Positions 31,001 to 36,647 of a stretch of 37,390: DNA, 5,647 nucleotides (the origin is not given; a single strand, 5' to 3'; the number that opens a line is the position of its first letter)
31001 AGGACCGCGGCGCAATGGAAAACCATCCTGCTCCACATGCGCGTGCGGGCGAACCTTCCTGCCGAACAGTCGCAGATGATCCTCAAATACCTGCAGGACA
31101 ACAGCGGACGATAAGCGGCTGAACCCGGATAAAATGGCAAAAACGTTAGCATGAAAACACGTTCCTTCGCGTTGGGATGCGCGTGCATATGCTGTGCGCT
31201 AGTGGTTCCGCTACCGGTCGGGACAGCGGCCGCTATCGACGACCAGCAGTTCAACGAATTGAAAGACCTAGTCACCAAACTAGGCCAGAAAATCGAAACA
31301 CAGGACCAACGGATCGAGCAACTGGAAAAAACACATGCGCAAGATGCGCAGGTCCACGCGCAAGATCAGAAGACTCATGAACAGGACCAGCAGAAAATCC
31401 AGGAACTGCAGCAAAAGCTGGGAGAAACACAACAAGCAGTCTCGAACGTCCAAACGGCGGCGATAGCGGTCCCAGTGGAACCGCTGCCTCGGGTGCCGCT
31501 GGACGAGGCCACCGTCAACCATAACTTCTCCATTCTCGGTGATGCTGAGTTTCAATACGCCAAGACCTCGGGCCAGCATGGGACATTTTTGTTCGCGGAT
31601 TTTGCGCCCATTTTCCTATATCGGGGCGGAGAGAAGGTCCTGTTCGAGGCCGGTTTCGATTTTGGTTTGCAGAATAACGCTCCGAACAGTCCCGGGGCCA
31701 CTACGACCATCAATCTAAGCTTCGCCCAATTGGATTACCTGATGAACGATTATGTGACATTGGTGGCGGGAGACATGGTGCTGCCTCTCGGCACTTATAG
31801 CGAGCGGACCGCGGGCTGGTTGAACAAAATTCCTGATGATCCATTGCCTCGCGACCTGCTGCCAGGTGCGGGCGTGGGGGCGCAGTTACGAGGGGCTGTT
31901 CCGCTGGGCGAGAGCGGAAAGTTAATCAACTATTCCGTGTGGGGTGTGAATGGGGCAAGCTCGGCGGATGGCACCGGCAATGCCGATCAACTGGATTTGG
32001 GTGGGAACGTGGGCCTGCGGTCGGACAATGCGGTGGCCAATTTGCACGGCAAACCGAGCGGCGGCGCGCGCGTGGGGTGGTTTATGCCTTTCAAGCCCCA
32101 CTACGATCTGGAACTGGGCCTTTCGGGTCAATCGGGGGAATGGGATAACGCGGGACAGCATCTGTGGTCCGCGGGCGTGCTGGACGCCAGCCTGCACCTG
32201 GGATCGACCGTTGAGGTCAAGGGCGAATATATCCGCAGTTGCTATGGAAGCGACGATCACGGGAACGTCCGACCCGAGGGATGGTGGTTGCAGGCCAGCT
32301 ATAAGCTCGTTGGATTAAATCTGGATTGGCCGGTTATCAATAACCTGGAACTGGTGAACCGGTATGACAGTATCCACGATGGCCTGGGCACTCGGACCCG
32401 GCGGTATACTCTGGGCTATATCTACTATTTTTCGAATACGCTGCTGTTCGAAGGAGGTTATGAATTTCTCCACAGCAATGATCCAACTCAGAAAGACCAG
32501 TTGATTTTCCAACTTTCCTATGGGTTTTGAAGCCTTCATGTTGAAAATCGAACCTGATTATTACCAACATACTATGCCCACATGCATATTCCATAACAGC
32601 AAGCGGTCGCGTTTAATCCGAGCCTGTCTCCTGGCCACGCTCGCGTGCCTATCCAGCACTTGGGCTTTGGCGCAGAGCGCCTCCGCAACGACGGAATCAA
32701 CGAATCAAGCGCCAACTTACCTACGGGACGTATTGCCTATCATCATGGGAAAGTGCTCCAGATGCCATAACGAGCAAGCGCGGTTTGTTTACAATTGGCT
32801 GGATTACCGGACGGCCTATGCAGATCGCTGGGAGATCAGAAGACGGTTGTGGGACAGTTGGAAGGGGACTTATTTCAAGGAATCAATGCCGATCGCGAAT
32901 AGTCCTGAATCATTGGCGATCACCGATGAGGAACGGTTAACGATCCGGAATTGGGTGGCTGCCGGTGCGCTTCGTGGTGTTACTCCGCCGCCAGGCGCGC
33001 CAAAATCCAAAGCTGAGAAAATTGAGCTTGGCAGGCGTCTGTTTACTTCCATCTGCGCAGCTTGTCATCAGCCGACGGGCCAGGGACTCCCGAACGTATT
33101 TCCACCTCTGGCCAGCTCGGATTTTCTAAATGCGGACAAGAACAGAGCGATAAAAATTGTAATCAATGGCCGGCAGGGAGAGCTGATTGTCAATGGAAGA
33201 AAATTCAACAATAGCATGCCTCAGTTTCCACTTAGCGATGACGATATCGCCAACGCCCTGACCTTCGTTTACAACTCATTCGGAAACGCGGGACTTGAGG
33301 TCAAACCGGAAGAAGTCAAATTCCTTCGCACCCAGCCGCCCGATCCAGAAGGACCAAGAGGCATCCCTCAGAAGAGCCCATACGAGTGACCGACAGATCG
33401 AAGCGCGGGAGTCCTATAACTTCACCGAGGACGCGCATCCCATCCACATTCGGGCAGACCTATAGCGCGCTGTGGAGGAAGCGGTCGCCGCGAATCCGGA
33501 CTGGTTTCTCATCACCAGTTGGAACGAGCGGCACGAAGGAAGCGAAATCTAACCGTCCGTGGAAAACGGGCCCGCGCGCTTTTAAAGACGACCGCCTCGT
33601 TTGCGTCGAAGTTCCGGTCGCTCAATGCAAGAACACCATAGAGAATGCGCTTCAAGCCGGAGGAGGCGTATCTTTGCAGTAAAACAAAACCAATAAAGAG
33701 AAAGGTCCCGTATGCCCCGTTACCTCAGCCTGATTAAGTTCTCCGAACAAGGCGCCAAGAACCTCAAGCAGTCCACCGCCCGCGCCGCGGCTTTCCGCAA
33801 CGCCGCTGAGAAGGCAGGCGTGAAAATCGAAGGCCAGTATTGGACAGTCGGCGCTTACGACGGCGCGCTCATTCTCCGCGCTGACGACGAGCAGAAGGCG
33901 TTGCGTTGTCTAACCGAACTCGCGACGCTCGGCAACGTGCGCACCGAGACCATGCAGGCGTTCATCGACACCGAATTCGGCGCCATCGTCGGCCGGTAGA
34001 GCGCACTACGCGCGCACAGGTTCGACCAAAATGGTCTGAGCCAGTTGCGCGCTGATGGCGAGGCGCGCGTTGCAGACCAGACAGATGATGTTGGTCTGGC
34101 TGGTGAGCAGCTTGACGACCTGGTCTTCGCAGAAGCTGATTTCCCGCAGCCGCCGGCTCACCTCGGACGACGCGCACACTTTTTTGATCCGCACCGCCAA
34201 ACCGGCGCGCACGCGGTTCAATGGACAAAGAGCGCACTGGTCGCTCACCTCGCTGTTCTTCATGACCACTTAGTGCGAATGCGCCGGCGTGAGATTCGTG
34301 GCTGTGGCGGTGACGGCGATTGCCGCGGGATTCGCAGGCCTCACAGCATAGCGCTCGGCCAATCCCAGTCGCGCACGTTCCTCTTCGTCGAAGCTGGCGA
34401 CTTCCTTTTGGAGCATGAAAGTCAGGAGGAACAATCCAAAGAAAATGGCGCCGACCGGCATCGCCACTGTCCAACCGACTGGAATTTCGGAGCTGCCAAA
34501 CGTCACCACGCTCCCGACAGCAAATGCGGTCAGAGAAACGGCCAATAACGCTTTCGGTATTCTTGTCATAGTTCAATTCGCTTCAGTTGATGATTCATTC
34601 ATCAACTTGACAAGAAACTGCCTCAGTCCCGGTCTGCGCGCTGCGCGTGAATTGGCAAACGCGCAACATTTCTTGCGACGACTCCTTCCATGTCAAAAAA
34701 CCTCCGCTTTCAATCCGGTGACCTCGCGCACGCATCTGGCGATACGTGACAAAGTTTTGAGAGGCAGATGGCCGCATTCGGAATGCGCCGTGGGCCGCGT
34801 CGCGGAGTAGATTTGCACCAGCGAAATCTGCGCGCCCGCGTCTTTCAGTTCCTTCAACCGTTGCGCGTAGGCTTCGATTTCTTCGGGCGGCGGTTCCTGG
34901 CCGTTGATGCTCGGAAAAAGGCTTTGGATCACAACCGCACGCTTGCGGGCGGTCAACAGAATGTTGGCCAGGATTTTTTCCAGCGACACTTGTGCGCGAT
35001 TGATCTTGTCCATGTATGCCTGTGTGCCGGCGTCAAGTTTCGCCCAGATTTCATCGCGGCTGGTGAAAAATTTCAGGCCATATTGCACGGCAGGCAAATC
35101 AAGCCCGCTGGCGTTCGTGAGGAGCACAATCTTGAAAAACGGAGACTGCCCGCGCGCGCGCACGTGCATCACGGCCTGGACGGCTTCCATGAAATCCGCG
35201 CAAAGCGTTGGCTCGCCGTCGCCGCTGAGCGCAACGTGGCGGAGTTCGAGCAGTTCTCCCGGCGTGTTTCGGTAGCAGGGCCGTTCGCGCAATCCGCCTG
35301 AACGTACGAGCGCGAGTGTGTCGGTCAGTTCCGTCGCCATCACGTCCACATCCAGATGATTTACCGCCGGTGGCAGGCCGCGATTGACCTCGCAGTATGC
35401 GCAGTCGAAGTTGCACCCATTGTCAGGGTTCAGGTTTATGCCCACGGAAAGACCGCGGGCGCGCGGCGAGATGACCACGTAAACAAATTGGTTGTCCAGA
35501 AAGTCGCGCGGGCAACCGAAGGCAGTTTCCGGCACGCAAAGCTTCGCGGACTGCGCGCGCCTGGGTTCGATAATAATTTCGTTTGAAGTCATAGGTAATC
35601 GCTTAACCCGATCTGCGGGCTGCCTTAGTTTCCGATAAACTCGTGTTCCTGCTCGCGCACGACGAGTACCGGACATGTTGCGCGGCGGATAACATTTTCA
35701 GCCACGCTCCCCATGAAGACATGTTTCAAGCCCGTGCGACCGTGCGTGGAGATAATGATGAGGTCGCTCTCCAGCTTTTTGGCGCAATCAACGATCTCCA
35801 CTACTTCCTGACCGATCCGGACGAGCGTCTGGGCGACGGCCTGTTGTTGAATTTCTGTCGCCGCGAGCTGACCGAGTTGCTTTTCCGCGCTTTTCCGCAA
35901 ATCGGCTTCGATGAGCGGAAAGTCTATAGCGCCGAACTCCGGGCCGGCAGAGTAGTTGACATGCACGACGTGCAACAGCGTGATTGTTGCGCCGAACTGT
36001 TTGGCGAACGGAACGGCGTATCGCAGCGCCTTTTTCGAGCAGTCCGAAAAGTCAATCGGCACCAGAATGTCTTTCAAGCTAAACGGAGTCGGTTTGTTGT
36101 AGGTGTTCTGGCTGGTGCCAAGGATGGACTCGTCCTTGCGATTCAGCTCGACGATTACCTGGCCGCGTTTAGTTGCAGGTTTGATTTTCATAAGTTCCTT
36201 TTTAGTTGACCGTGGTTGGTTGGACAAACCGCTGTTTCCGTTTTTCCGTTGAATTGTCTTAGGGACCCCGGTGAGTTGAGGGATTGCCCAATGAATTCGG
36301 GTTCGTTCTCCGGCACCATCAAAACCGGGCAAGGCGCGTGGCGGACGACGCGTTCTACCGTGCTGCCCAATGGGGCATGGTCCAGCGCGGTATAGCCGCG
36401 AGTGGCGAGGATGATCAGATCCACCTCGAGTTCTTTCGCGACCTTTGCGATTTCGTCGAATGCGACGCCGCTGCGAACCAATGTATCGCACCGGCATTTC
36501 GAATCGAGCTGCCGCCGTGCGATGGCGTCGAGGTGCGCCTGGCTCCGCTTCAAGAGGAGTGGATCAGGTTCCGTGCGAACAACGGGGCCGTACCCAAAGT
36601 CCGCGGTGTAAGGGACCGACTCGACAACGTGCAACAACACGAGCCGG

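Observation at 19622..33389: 14-kb electron-transfer island linking outer-membrane cytochrome/porin modules, a nine-heme bc-type complex and cytochrome-fused NirK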

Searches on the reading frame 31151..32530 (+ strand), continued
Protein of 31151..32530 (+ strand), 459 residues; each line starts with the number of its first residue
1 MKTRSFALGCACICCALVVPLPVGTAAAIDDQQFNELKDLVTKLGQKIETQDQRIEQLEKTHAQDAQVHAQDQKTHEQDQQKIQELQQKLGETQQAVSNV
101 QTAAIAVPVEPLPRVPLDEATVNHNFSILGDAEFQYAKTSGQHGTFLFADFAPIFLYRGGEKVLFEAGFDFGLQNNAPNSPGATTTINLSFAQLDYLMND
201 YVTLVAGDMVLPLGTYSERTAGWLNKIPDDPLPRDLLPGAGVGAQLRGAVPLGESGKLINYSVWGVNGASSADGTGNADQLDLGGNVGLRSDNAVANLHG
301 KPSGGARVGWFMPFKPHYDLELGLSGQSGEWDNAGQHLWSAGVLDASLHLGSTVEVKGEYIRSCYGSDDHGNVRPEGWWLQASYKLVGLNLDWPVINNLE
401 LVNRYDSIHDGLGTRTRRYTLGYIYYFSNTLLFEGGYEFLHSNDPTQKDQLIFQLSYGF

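Call 85: search_protein_families(library=pfam, proteins=[L087:7344-8177:-, L087:8294-9310:+, L088:11320-11790:+, L088:11804-13729:+, L088:15514-17079:+], max_evalue=0.01)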
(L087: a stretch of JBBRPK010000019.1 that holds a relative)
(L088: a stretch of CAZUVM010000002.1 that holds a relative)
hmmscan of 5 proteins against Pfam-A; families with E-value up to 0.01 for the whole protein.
L087:7344-8177:- (277 aa): 6 families
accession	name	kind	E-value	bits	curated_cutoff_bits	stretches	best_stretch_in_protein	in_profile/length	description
PF00989.32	PAS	-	1.4e-15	57.7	22.6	1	168-275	3-111/113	PAS fold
PF13426.13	PAS_9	-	4.9e-15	56.1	27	1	177-273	2-97/103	PAS domain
PF08447.18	PAS_3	-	2.4e-11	44.2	25.6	1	189-273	2-88/89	PAS fold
PF08448.16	PAS_4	-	1.3e-10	41.9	23.1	1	173-271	2-99/110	PAS fold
PF13188.13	PAS_8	-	1.3e-07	31.7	21.8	1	167-205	2-40/65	PAS domain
PF19956.5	EAD2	-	0.009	16.7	23.8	0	113-176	3-67/81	Effector-associated domain 2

L087:8294-9310:+ (338 aa): 1 family
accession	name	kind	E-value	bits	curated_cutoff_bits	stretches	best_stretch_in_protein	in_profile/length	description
PF04055.27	Radical_SAM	-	1.5e-06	28.9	29.5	1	89-270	5-153/166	Radical SAM superfamily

L088:11320-11790:+ (156 aa): 0 families

L088:11804-13729:+ (641 aa): 22 families
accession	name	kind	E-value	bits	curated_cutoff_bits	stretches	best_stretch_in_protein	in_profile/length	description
PF07992.20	Pyr_redox_2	-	1.7e-29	103.7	26.1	1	123-470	2-291/291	Pyridine nucleotide-disulphide oxidoreductase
PF14691.11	Fer4_20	-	1.4e-16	60.7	25.8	1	19-94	30-108/113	Dihydroprymidine dehydrogenase domain II, 4Fe-4S cluster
PF13738.12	Pyr_redox_3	-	1.9e-10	40.9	30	1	126-156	2-33/305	Pyridine nucleotide-disulphide oxidoreductase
PF00037.32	Fer4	-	1.1e-09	38.2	21.1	2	610-632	2-24/24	4Fe-4S binding domain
PF12838.12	Fer4_7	-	1.3e-09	38.8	27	2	559-630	1-52/52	4Fe-4S dicluster domain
PF00070.33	Pyr_redox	-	3.1e-09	37.7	22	0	123-153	1-31/82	Pyridine nucleotide-disulphide oxidoreductase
PF13450.12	NAD_binding_8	-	7.1e-07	29.8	21.9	1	126-158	1-33/68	NAD(P)-binding Rossmann-like domain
PF13237.11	Fer4_10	-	7.4e-07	29.4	25.5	2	609-631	2-26/53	4Fe-4S dicluster domain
PF01266.30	DAO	-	2.8e-06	27.5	27.9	1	123-158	1-37/353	FAD dependent oxidoreductase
PF12837.12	Fer4_6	-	9.7e-06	25.7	25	2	612-631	5-24/24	4Fe-4S binding domain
PF13187.11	Fer4_9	-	3.9e-05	24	27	1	559-631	1-52/52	4Fe-4S dicluster domain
PF13183.11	Fer4_8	-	4.5e-05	24.3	27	1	558-629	3-67/68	4Fe-4S dicluster domain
PF12797.12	Fer4_2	-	9.3e-05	22.6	24.5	2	609-628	3-22/22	4Fe-4S binding domain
PF01494.25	FAD_binding_3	-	0.00026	20.8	22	1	123-153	3-33/349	FAD binding domain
PF00890.30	FAD_binding_2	-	0.00061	19.5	20.4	1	124-158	2-36/414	FAD binding domain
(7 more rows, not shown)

L088:15514-17079:+ (521 aa): 8 families
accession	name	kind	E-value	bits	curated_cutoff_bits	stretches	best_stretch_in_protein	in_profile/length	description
PF00034.26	Cytochrom_C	-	1.1e-33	116.8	21.3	3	415-512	1-89/90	Cytochrome c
PF13442.11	Cytochrome_CBB3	-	7.5e-23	81.1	27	3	224-299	2-68/68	Cytochrome C oxidase, cbb3-type, subunit III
PF02433.20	FixO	-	7.3e-16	58.8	29.6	2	345-391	102-148/219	Cytochrome C oxidase, mono-heme subunit/FixO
PF14522.11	Cytochrome_C7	-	8.2e-08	32.4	24.8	0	162-242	4-67/67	Cytochrome c7 and related cytochrome c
PF09699.15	Paired_CXXCH_1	-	0.0001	22.3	20.6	0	232-246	4-18/41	Doubled CXXCH motif (Paired_CXXCH_1)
PF14537.11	Cytochrom_c3_2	-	0.00012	22.9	25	0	134-180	25-67/79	Cytochrome c3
PF22113.1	Mtrc-MtrF_II-IV_dom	-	0.0013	18.7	30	1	128-217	74-166/176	Outer membrane cytochrome MtrC/MtrF-like, domains II/IV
PF22678.1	Cytochrom_c_NrfB-like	-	0.0021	18.9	27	1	173-246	1-70/89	Cytochrome c-type protein NrfB-like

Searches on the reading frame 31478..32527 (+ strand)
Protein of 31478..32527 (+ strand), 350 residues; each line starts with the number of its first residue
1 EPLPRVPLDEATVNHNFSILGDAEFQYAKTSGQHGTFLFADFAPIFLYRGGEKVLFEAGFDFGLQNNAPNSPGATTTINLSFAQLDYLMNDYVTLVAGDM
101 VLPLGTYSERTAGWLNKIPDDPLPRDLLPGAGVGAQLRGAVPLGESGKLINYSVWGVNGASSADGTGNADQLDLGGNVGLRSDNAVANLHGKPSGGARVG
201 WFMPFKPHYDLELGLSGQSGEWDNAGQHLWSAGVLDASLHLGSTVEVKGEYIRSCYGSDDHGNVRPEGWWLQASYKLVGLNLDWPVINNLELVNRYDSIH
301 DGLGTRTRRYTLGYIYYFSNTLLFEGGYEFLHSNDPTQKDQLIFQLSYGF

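Call 84: search_protein_families(library=pfam, proteins=[window:31478-32527:+], max_evalue=10)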
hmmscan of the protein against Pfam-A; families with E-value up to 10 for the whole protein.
seq(350 aa): 0 families

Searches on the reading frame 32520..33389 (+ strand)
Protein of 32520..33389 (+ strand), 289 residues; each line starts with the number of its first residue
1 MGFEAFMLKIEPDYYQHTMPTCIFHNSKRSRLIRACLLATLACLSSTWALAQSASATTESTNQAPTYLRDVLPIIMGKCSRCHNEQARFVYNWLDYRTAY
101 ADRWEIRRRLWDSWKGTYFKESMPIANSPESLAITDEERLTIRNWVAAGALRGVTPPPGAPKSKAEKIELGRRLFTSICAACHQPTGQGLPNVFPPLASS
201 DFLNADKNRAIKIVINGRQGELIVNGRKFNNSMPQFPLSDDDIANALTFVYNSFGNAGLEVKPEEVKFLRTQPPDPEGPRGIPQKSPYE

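Call 5: search_protein_families(library=pfam, proteins=[window:32520-33389:+], max_evalue=0.01)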
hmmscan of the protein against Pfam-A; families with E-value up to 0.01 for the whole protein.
window:32520-33389:+ (289 aa): 3 families
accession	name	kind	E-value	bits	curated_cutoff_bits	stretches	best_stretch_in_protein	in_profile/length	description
PF00034.26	Cytochrom_C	-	4.4e-10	41.2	21.3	1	169-250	2-86/90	Cytochrome c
PF13442.11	Cytochrome_CBB3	-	2.5e-09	37.8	27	1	168-250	3-68/68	Cytochrome C oxidase, cbb3-type, subunit III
PF09699.15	Paired_CXXCH_1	-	0.0017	18.4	20.6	0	73-86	3-16/41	Doubled CXXCH motif (Paired_CXXCH_1)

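Call 10: search_protein_families(library=ncbifam, proteins=[window:32520-33389:+], max_evalue=0.01)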
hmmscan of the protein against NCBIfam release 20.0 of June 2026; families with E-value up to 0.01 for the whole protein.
window:32520-33389:+ (289 aa): 5 families
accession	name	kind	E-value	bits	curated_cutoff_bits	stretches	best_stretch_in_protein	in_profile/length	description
NF050122.1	bc1_QcrC_actin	exception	3.1e-05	23.4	200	1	162-192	35-65/253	cytochrome bc1 complex diheme cytochrome c subunit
TIGR00782.1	ccoP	equivalog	0.00012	21.5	179.95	1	169-252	108-191/285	cytochrome-c oxidase, cbb3-type subunit III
NF045930.1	Cytc6PetJCyano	equivalog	0.0045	16.9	135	0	163-250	23-102/110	cytochrome c6 PetJ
NF040606.1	CytoC_perox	subfamily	0.0052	16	150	0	161-221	291-354/524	di-heme-cytochrome C peroxidase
NF011054.0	PRK14486.1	equivalog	0.0066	16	447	0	163-252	210-289/294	putative bifunctional cbb3-type cytochrome c oxidase subunit II/cytochrome c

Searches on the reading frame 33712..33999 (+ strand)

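Call 5: search_protein_families(library=pfam, proteins=[window:33712-33999:+], max_evalue=0.01)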
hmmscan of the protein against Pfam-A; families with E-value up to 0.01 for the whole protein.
window:33712-33999:+ (95 aa): 2 families
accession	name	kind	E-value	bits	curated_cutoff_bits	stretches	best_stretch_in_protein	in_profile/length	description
PF08734.17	GYD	-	9.2e-24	83.7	31.4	1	4-93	1-91/91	GYD domain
PF11746.14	DUF3303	-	0.0013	19.2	21.2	1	15-73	12-70/92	Domain of unknown function (DUF3303)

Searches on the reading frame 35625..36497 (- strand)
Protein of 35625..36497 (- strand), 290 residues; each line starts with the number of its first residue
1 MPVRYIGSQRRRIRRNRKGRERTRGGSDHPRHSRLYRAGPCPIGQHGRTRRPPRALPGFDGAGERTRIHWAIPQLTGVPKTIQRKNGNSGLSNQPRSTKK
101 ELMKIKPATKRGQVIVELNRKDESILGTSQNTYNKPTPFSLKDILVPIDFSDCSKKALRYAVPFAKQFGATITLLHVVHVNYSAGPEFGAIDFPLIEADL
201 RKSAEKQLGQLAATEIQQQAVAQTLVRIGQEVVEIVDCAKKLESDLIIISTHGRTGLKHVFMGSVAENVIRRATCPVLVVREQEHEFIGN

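Call 29: search_protein_families(library=pfam, proteins=[window:35625-36497:-], max_evalue=0.001)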
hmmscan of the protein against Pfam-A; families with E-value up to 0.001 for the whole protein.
window:35625-36497:- (290 aa): 1 family
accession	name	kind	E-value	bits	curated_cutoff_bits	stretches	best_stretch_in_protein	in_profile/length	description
PF00582.32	Usp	-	1.6e-34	119.9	24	1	142-281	3-141/141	Universal stress protein family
